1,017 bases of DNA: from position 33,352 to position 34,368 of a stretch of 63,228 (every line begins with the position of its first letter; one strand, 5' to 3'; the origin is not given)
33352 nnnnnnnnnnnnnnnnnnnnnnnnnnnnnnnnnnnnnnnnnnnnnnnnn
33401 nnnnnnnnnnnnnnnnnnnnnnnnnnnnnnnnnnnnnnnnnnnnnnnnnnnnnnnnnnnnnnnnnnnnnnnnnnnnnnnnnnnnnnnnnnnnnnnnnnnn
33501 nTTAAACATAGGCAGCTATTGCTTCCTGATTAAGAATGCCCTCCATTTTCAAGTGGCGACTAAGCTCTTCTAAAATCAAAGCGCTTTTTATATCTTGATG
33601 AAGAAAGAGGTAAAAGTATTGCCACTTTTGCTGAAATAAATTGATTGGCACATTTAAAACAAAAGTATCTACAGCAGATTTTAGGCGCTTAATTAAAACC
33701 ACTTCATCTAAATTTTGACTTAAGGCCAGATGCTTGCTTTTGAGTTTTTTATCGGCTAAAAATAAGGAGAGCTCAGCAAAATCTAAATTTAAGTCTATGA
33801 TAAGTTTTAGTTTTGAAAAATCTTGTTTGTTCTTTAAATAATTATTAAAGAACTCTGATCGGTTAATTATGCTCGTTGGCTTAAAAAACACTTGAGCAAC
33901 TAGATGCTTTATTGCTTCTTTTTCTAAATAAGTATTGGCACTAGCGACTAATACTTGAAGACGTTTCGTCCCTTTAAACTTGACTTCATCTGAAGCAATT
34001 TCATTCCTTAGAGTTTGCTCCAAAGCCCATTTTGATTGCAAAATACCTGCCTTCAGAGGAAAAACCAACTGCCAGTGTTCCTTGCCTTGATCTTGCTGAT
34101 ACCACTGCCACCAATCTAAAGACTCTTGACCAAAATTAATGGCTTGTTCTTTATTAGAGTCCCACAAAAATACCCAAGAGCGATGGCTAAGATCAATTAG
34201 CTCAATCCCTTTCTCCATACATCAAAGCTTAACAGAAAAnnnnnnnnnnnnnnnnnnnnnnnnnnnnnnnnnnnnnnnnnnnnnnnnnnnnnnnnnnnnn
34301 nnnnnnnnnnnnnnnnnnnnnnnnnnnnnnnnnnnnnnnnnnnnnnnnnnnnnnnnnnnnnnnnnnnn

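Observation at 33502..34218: Shrunken pseudo-ATPase MreB heads the mreC-mreD-pbp2 operon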

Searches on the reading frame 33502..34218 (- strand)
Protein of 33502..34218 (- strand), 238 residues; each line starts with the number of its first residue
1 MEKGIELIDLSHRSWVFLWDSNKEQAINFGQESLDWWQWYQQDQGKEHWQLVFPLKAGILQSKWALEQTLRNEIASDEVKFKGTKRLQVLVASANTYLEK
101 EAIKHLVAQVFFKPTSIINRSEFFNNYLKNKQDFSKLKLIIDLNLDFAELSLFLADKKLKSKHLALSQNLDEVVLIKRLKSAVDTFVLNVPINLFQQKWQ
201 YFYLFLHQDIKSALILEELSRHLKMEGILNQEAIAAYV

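Call 3: search_protein_families(library=pfam, proteins=[window:33502-34218:-], max_evalue=1)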
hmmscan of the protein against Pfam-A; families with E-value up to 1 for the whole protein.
window:33502-34218:- (238 aa): 0 families

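Call 4: search_protein_families(library=ncbifam, proteins=[window:33502-34218:-], max_evalue=1)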
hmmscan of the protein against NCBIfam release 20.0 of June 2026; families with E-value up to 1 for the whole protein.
window:33502-34218:- (238 aa): 1 family
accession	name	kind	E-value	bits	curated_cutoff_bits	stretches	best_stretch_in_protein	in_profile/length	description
NF006524.0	PRK08978.1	equivalog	0.15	10.3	738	1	132-229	282-371/548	acetolactate synthase 2 catalytic subunit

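Call 5: find_homologous_proteins(query=window:33502-34218:-, max_evalue=0.01)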
Query window:33502-34218:- (238 aa): 17 proteins with E <= 0.01 among 722 candidates.
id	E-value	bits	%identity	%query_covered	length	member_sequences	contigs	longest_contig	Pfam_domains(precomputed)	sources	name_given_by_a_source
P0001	2.0e-149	514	100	100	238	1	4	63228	-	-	-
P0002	1.4e-121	422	82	100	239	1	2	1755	-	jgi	jgi:hypothetical protein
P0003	2.8e-121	421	81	100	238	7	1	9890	-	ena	-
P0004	1.4e-106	373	71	100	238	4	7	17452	-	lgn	-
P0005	5.3e-105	368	71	100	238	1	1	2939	-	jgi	-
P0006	8.5e-104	364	69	100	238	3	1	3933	-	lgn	-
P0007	1.9e-103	363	70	100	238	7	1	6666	-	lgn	-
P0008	1.1e-102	361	69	100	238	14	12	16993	-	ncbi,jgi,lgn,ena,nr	ncbi:MAG TPA: hypothetical protein PKK04_03095 [Candidatus Woesebacteria bacterium]|nr:hypothetical 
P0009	3.5e-102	359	68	100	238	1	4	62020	-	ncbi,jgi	jgi:hypothetical protein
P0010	2.8e-101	356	67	100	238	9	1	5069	-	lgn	-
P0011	1.6e-100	354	68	100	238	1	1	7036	-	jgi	jgi:hypothetical protein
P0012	9.0e-97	341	66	100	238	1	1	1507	-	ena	-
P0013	9.3e-94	331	63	100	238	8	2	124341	-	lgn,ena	-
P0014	1.4e-85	305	63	100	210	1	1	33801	-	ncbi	-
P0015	3.2e-73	264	51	100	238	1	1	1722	-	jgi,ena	-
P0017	2.7e-66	242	48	100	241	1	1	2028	-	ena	-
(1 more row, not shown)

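Call 6: search_solved_structures(query=window:33502-34218:-, max_evalue=10, show_alignments=3)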
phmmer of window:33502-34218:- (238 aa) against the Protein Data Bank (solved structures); distinct sequences matched with E-value up to 10: 2.
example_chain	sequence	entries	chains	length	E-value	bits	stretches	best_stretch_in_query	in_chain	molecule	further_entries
2jrh_A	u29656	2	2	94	0.31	14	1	79-160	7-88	Mitogen-activated protein kinase kinase kinase 3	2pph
2o2v_B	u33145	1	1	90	0.8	12.6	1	78-154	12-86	Mitogen-activated protein kinase kinase kinase 3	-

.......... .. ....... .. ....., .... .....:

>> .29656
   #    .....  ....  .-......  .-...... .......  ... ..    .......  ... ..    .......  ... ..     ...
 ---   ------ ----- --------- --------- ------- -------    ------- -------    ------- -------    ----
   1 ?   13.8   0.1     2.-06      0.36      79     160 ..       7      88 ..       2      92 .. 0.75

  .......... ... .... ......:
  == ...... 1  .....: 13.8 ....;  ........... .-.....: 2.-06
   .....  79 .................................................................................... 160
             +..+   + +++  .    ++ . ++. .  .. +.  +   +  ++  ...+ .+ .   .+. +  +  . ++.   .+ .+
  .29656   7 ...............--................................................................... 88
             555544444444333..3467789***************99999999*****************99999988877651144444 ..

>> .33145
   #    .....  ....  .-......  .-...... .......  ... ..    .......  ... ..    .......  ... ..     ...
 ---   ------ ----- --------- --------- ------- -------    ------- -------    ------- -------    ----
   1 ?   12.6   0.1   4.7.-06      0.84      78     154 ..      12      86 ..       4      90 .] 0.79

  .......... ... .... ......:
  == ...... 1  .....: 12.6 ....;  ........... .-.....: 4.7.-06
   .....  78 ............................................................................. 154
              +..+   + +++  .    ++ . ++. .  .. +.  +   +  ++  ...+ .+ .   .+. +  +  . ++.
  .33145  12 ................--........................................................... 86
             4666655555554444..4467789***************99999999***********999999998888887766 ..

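Call 9: search_solved_structures(query=A1, max_evalue=10, show_alignments=3)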
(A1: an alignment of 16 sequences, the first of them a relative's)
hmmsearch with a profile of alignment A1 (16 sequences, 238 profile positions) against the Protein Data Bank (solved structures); distinct sequences matched with E-value up to 10: 0.

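Call 14: find_encoding_contigs(protein=P0013, flank=10000, max_places=3)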
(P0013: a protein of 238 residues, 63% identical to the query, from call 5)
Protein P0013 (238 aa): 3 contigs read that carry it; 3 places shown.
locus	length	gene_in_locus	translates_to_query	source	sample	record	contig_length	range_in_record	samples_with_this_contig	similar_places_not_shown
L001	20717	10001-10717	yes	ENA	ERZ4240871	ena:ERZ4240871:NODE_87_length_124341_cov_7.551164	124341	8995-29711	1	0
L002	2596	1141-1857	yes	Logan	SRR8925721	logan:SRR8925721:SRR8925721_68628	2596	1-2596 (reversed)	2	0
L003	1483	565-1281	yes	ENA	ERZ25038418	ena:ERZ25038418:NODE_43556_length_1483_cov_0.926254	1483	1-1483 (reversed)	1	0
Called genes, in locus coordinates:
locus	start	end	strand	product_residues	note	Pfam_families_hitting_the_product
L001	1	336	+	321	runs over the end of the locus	-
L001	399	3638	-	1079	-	PF08487:VIT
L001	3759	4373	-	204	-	PF02163:Peptidase_M50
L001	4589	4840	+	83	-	PF00830:Ribosomal_L28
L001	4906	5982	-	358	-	PF00551:Formyl_trans_N, PF02911:Formyl_trans_C (faint)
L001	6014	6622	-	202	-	PF01327:Pep_deformylase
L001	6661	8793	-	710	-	PF04932:Wzy_C, PF07719:TPR_2 (faint), PF13414:TPR_11 (faint), PF13431:TPR_17 (faint), PF13432:TPR_16 (faint), PF13181:TPR_8 (faint)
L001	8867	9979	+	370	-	-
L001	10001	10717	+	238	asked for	-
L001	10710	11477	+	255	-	PF04085:MreC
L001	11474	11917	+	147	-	-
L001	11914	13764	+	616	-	PF03717:PBP_dimer, PF00905:Transpeptidase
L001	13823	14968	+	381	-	PF02481:DNA_processg_A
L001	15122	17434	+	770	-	PF01751:Toprim, PF01131:Topoisom_bac, PF01396:Zn_ribbon_Top1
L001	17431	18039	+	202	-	PF01467:CTP_transf_like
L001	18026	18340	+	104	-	-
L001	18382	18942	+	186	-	PF01467:CTP_transf_like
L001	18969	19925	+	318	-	PF00383:dCMP_cyt_deam_1, PF14437:MafB19-deam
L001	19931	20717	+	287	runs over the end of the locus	PF05116:S6PP (faint), PF08282:Hydrolase_3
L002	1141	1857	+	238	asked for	-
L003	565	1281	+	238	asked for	-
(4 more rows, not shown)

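Call 15: predict_structure(alignment_id=A1)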
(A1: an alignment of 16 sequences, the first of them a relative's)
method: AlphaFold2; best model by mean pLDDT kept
length: 238 residues; sequences in the alignment: 16
mean_pLDDT: 85.7   pTM: 0.83
mean pLDDT of the five models: 85.7, 78.1, 74.7, 64.2, 64.1
residues with pLDDT >= 90: 103; 70-90: 114; 50-70: 20; < 50: 1
segments of 3 or more residues with pLDDT < 50: none
pLDDT, mean of each block of 10 residues (from residue 1): 73 81 87 83 74 91 92 71 85 95 94 93 91 82 93 88 85 92 86 69 90 86 90 85
secondary structure, 60 per line:
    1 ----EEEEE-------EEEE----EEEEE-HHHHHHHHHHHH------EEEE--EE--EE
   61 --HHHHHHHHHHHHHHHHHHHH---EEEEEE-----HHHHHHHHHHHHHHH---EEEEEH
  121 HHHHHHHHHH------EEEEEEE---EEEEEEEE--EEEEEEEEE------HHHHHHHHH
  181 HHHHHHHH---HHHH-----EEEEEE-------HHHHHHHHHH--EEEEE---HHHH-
elements in order: E5-9 E17-20 E25-29 H31-42 E49-52 H63-82 E86-91 H97-111 E115-119 H120-130 E137-143 E147-154 E157-165 H172-188 H192-195 E201-206 H214-223 E226-230 H234-237

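Call 17: fold_search(model_id=the predicted structure, library=pdb)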
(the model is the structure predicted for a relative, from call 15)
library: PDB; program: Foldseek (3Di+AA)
matches with E <= 10: 1635; with E <= 0.001: 717
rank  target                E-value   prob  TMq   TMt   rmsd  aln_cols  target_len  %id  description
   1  9a5t_B                4.2e-10  1.00  0.69  0.51   4.7       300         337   11  Integrative model of MBL-MREB by crosslinking MS and deep learning (released 2024-09-18)
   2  9a51_A                6.4e-10  1.00  0.70  0.52   4.8       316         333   12  Integrative model of MBL-YTXH by crosslinking MS and deep learning (released 2024-09-18)
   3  7e1g_A                1.1e-09  1.00  0.66  0.50   4.9       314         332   10  Structure of MreB3 from Spiroplasma eriocheiris (released 2022-02-16)
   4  4czi                  2.5e-09  1.00  0.68  0.53   4.9       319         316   11  C. crescentus MreB, single filament, empty (released 2014-06-11)
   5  7e1g_B                3.2e-09  1.00  0.66  0.50   4.8       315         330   10  Structure of MreB3 from Spiroplasma eriocheiris (released 2022-02-16)
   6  4czj_B                4.7e-09  1.00  0.64  0.50   5.2       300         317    9  C. crescentus MreB, double filament, AMPPNP (released 2014-06-11)
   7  1jce                  8.2e-09  1.00  0.66  0.50   5.1       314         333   11  MREB FROM THERMOTOGA MARITIMA (released 2001-09-19)
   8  4czj_A                8.2e-09  1.00  0.62  0.49   5.1       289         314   10  C. crescentus MreB, double filament, AMPPNP (released 2014-06-11)
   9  7bvy                  1.1e-08  1.00  0.67  0.50   5.2       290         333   12  Crystal structure of MreB 5 of Spiroplasma citri bound to AMPPNP (released 2020-10-14)
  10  4czk                  1.3e-08  1.00  0.67  0.52   4.7       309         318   11  C. crescentus MreB, single filament, AMPPNP, MP265 inhibitor (released 2014-06-11)
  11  4czf                  1.4e-08  1.00  0.68  0.51   4.8       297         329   10  C. crescentus MreB, single filament, ADP (released 2014-06-11)
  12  4cze                  1.4e-08  1.00  0.68  0.52   5.0       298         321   10  C. crescentus MreB, double filament, empty (released 2014-06-11)
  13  8ab4                  1.5e-08  1.00  0.62  0.48   5.5       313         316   10  Crystal structure of MreB from Geobacillus stearothermophilus ATCC7953 in complex with GTP (released 2023-07-12)
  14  7zpu                  1.6e-08  1.00  0.65  0.51   5.3       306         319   11  Crystal structure of MreB from Geobacillus stearothermophilus ATCC7953 in complex with ATP (released 2023-05-10)
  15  7bvz                  1.8e-08  1.00  0.53  0.39   6.7       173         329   17  Crystal structure of MreB5 of Spiroplasma citri bound to ADP (released 2020-10-14)
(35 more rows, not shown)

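Call 18: search_protein_representatives(alignment_id=A1)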
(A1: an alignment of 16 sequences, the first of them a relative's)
Query: 16 sequences, 238 profile positions. Proteins with E-value up to 0.001 (for the whole library): 10; up to 1e-10: 4; up to 1e-30: 3. The best 10 are listed.
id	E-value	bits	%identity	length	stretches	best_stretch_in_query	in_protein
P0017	1.1e-109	381.7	-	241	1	1-238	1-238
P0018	1.6e-39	152.0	-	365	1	149-238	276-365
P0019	6.3e-31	123.9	-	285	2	55-166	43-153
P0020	2.4e-16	76.2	-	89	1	158-230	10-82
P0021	3.1e-10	56.1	-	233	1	57-230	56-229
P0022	5.3e-08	48.8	-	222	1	68-228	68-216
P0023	3.4e-06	43.0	-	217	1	79-230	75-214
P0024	1.2e-05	41.2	-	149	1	77-232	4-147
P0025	6.4e-05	38.8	-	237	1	44-228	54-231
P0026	3.9e-04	36.2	-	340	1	19-170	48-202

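Call 21: search_protein_families(library=pfam, proteins=[P0019, P0021, P0022, P0023, P0025, P0026, P0017], max_evalue=1)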
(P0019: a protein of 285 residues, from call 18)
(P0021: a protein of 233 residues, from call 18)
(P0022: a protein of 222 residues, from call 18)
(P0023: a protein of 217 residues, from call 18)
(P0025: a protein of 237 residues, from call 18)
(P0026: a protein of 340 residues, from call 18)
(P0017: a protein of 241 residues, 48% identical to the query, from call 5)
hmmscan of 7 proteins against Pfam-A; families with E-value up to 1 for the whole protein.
P0019 (285 aa): 1 family
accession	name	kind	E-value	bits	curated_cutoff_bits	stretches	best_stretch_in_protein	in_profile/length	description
PF06723.19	MreB_Mbl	-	4.1e-12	46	27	1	41-244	61-270/327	MreB/Mbl protein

P0021 (233 aa): 2 families
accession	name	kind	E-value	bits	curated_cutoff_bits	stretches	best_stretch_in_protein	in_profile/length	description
PF22717.1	SNaCT10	-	0.082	13.9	27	1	122-190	5-34/42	Short NACHT-associated C-Terminal domain, family 10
PF04222.17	DUF416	-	0.13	12.3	23.7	1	111-166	16-71/188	Protein of unknown function (DUF416)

P0022 (222 aa): 1 family
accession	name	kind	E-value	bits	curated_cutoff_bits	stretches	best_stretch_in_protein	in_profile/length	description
PF01132.26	EFP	-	0.12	12.7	27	0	159-177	20-39/54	Elongation factor P (EF-P) OB domain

P0023 (217 aa): 2 families
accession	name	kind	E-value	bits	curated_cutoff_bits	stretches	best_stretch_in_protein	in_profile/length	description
PF06144.19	DNA_pol3_delta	-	0.024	15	21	1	132-206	39-117/124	DNA polymerase III, delta subunit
PF13933.12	HRXXH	-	0.051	13.6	27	1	101-154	26-79/245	Putative peptidase family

P0025 (237 aa): 3 families
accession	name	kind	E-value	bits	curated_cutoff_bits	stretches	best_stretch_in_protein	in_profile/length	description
PF18499.6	Cue1_U7BR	-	0.049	14.1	27.4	1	29-55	7-33/52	Ubc7p-binding region of Cue1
PF24026.1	DUF7337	-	0.053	14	30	0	57-87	4-34/61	Family of unknown function (DUF7337)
PF21840.1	DUF6899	-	0.15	13.1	27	1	75-130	11-69/85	Domain of unknown function (DUF6899)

P0026 (340 aa): 4 families
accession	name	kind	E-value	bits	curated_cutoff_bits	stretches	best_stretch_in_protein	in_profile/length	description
PF06723.19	MreB_Mbl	-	5.1e-48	164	27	1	20-334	2-315/327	MreB/Mbl protein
PF11104.14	PilM_2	-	3.5e-07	29.9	27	2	154-225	171-236/340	Type IV pilus assembly protein PilM;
PF14450.12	FtsA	-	4.1e-06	27.6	31.8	1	166-319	1-106/127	Cell division protein FtsA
PF02541.22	Ppx-GppA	-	0.01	15.7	27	1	162-239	111-184/285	Ppx/GppA phosphatase family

P0017 (241 aa): 1 family
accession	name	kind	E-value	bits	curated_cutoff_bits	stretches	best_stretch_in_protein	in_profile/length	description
PF21706.3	FCSD_central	-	0.16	12.6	27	0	119-156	34-70/116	Sulfide dehydrogenase [flavocytochrome c] flavoprotein chain, central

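Call 24: find_encoding_contigs(protein=P0019, flank=8000, max_places=3)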
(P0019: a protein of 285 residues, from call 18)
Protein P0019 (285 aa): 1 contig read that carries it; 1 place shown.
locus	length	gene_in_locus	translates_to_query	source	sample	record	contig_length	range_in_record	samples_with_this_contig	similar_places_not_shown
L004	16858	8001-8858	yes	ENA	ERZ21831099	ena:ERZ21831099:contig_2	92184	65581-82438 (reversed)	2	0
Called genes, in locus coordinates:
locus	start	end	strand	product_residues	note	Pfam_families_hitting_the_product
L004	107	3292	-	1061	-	PF25596:CPSase_L_D1, PF02222:ATP-grasp, PF02786:CPSase_L_D2, PF07478:Dala_Dala_lig_C, PF02787:CPSase_L_D3, PF25596:CPSase_L_D1, PF02786:CPSase_L_D2, PF02142:MGS, +3 more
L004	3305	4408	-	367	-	PF00988:CPSase_sm_chain, PF00117:GATase, PF07722:Peptidase_C26 (faint)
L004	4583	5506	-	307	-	-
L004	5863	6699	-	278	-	-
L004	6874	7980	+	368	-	-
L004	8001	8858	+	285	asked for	PF06723:MreB_Mbl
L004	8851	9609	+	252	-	PF04085:MreC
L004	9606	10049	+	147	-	-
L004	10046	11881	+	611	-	PF03717:PBP_dimer, PF00905:Transpeptidase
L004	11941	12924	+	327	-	PF02481:DNA_processg_A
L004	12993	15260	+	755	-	PF01751:Toprim, PF01131:Topoisom_bac, PF01396:Zn_ribbon_Top1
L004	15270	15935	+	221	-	PF01467:CTP_transf_like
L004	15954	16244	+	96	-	-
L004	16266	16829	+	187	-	PF01467:CTP_transf_like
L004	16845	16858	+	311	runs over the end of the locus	PF00383:dCMP_cyt_deam_1, PF14437:MafB19-deam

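Call 25: find_encoding_contigs(protein=P0026, flank=8000, max_places=2)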
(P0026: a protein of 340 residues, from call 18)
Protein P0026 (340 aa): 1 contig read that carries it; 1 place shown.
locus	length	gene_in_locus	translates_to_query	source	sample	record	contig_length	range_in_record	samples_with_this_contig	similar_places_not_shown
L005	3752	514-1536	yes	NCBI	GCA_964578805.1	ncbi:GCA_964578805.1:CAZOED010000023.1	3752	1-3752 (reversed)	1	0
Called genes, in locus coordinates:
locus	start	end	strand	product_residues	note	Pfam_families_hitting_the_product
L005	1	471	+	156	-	?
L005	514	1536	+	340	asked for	PF06723:MreB_Mbl, PF11104:PilM_2 (faint), PF14450:FtsA (weak)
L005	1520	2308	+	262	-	PF04085:MreC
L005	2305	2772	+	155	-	-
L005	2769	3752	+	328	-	?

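Call 26: find_encoding_contigs(protein=P0021, flank=8000, max_places=2)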
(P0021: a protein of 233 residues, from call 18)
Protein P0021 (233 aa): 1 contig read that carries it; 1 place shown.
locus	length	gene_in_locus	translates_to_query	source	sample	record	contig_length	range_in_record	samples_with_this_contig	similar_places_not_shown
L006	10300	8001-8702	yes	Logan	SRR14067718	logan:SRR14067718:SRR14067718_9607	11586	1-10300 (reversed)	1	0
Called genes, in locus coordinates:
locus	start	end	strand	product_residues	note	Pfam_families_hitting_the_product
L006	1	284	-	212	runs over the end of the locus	PF02163:Peptidase_M50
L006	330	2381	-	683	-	-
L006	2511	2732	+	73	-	PF00830:Ribosomal_L28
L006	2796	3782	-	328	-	PF00551:Formyl_trans_N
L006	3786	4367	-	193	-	PF01327:Pep_deformylase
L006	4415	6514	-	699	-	PF13431:TPR_17 (faint), PF04932:Wzy_C, PF00515:TPR_1 (faint), PF07719:TPR_2 (faint), PF13181:TPR_8 (faint), PF13371:TPR_9 (faint), PF13414:TPR_11 (faint), PF14559:TPR_19 (faint)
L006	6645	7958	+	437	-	-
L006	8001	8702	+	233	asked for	-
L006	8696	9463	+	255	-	PF04085:MreC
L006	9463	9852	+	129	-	-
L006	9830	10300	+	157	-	?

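Call 27: find_encoding_contigs(protein=P0025, flank=8000, max_places=2)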
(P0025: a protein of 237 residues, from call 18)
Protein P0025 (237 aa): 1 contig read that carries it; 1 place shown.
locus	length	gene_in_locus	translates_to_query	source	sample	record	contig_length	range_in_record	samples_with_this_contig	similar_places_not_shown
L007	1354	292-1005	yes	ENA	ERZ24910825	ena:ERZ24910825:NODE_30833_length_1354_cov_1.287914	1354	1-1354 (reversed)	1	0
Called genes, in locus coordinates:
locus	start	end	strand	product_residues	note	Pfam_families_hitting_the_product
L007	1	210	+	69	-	?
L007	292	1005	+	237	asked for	-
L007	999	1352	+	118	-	?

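Call 29: find_homologous_proteins(query=P0019, max_evalue=0.001)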
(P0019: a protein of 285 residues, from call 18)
Query P0019 (285 aa): 1 proteins with E <= 0.001 among 1331 candidates.
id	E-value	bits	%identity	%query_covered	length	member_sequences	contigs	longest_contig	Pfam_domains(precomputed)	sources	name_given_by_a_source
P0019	1.1e-178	610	100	100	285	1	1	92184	PF06723.20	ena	-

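Call 30: find_related_loci(query=A1, collection=genome_contigs, flank=6000)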
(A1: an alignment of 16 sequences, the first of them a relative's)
Query A1 (238 aa) in genome_contigs; peptide patterns used: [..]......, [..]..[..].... (x = any residue, [..] = any of these).
187 stretches matched a pattern; 8 encode a relative of the query (tblastn E <= 1e-3); 7 distinct loci.
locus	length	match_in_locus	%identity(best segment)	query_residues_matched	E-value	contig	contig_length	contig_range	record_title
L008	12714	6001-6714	82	1-238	8e-130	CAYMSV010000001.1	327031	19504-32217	MAG TPA_asm: uncultured Pseudomonadales bacterium isolate SRP241326_co1_55 genome assembly, contig: NODE_18_length_32703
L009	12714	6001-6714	81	1-238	1e-128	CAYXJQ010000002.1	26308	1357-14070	MAG TPA_asm: uncultured Pseudomonadales bacterium isolate SRP067234_co1_163 genome assembly, contig: k99_323871, whole g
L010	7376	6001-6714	72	1-238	9e-114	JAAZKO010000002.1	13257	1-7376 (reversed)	MAG: Candidatus Paceibacterota bacterium isolate AS22ysBPME_311 8418_AS22, whole genome shotgun sequence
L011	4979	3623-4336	68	1-238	8e-110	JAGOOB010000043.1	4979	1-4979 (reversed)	Candidatus Woesebacteria bacterium isolate Go_SlDig_bin_357 Go_SlDig_57612_length_4979_cov_7.969291, whole genome shotgu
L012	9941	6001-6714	68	1-238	3e-109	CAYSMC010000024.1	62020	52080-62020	MAG TPA_asm: uncultured Pseudomonadales bacterium isolate SRP067234_co1_86 genome assembly, contig: k99_838317, whole ge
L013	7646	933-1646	65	1-238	7e-104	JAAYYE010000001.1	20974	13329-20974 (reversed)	MAG: Candidatus Paceibacterota bacterium isolate AS06rmzACSIP_209 5724_AS06, whole genome shotgun sequence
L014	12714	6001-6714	64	1-238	6e-103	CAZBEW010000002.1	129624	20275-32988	MAG TPA_asm: uncultured Pseudomonadales bacterium isolate SRP294416_co3_632 genome assembly, contig: NODE_52_length_1296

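Call 34: find_related_loci(query=P0026, collection=genome_contigs, flank=5000)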
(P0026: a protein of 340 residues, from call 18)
Query P0026 (340 aa) in genome_contigs; peptide patterns used: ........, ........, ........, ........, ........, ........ (x = any residue, [..] = any of these).
282 stretches matched a pattern, but none encodes a relative of the query by tblastn (E <= 1e-3).
